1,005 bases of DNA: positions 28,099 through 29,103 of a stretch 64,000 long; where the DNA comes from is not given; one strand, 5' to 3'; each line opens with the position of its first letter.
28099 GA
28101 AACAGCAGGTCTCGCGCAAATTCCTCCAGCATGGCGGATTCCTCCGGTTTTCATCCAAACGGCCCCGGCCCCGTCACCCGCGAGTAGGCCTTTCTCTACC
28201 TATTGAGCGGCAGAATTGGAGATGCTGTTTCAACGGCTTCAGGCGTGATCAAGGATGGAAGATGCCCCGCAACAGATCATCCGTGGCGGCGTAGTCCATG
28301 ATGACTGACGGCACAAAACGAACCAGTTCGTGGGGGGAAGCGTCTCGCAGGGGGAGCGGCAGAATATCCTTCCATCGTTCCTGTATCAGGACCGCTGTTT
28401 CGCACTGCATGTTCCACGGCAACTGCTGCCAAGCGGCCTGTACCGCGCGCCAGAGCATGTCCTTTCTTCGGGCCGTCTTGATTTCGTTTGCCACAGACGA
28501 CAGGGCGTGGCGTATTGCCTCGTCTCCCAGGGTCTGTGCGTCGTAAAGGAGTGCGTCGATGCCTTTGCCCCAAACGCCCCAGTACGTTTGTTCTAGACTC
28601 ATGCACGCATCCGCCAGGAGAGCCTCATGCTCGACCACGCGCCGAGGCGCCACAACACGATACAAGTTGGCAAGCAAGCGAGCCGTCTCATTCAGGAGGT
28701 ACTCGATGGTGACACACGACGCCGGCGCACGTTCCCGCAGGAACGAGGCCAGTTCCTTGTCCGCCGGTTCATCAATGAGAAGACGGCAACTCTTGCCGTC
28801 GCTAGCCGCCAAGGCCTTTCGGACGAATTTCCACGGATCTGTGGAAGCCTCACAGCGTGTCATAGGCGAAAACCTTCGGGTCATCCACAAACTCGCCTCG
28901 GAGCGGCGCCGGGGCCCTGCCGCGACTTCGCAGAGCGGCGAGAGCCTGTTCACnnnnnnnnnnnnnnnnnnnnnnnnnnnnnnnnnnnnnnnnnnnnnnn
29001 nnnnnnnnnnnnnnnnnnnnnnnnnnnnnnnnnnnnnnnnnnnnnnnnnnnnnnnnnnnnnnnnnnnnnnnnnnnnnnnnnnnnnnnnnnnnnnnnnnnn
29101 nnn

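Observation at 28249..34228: One ~190-aa helical domain present four times: two stand-alone copies, one fused to a Lon-like protease, one divergent copy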

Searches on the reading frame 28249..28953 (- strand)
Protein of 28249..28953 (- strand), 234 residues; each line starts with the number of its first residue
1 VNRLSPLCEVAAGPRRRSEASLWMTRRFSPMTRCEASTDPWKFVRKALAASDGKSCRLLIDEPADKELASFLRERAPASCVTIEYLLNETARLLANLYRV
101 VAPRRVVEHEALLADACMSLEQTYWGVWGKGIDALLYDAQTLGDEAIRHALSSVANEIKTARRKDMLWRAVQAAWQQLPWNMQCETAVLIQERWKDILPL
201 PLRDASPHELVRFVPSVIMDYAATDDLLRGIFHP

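Call 9: search_protein_families(library=pfam, max_evalue=0.1, proteins=[window:28249-28953:-])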
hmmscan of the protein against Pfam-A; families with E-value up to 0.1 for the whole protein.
window:28249-28953:- (234 aa): 0 families

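Call 10: search_protein_families(library=padloc, max_evalue=0.1, proteins=[window:28249-28953:-])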
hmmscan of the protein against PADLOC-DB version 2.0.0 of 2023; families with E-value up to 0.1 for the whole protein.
window:28249-28953:- (234 aa): 0 families

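Call 13: search_protein_families(library=ncbifam, max_evalue=0.1, proteins=[window:28249-28953:-])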
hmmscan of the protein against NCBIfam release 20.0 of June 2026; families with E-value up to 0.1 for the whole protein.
window:28249-28953:- (234 aa): 2 families
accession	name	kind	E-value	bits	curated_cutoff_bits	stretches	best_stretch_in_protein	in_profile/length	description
NF007610.0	PRK10258.1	equivalog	0.026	13.9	342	1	91-159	120-183/251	malonyl-ACP O-methyltransferase BioC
NF041665.1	blaPSZ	exception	0.029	13.4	850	1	138-212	258-327/379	PSZ family class C beta-lactamase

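Call 43: search_protein_families(library=phrogs, max_evalue=0.01, proteins=[window:28249-28953:-])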
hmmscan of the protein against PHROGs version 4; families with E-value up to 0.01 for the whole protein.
window:28249-28953:- (234 aa): 0 families
